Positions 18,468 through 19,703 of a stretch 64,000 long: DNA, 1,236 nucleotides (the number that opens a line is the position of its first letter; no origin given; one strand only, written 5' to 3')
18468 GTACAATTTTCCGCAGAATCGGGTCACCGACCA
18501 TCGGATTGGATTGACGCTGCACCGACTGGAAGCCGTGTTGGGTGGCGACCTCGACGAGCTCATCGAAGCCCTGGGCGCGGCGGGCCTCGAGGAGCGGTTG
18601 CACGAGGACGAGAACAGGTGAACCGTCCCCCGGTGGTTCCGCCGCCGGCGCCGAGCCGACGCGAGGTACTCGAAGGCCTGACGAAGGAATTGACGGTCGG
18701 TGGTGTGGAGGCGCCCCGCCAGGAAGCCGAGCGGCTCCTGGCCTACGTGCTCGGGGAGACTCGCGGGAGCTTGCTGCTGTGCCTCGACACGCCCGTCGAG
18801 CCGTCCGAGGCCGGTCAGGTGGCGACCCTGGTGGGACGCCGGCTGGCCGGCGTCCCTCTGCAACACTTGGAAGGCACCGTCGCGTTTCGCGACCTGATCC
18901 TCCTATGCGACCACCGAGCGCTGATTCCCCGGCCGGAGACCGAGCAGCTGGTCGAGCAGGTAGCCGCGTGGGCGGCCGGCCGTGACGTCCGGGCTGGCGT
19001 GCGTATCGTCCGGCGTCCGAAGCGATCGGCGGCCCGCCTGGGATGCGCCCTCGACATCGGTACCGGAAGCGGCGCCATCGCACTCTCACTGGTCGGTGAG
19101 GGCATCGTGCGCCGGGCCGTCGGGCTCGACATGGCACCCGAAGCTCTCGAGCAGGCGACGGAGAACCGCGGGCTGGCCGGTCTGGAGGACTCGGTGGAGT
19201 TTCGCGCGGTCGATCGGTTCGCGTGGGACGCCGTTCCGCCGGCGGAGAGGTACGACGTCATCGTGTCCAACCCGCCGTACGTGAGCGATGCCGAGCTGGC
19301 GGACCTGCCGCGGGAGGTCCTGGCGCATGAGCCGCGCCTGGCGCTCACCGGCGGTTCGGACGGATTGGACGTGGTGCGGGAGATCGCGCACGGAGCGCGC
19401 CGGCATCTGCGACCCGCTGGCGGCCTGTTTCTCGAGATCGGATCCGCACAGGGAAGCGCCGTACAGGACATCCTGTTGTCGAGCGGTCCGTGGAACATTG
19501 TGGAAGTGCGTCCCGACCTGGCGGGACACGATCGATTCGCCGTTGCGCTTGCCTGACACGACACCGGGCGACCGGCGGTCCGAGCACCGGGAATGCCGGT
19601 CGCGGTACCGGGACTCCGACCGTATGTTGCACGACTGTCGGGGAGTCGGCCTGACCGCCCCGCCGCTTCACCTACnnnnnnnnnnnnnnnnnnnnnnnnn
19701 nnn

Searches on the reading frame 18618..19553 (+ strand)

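Call 67: search_protein_families(library=pfam, proteins=[window:18618-19553:+])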
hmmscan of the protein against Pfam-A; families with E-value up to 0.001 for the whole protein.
window:18618-19553:+ (312 aa): 10 families
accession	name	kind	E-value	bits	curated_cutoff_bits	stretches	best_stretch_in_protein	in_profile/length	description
PF17827.6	PrmC_N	-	8.2e-14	52.4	23.4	1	16-86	1-71/71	PrmC N-terminal domain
PF05175.20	MTS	-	3.9e-10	40.1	23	1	142-227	33-114/170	Methyltransferase small domain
PF13847.12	Methyltransf_31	-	2.4e-09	37.4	27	1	145-239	8-88/145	Methyltransferase domain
PF13649.12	Methyltransf_25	-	1.7e-08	35.4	27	1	145-234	2-89/97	Methyltransferase domain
PF01170.24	UPF0020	-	3.1e-06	27.4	22.3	1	167-222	79-132/197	RMKL-like, methyltransferase domain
PF06325.19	PrmA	-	1.3e-05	25.2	22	1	144-218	165-233/296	Ribosomal protein L11 methyltransferase (PrmA)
PF12847.13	Methyltransf_18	-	2.1e-05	25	27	1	144-201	18-75/151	Methyltransferase domain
PF08242.18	Methyltransf_12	-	2.2e-05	25.6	30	1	145-218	1-72/98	Methyltransferase domain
PF13489.12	Methyltransf_23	-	6.8e-05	23.1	27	1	139-218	21-88/164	Methyltransferase domain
PF08241.18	Methyltransf_11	-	7.7e-05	23.7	21.2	1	145-217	1-66/95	Methyltransferase domain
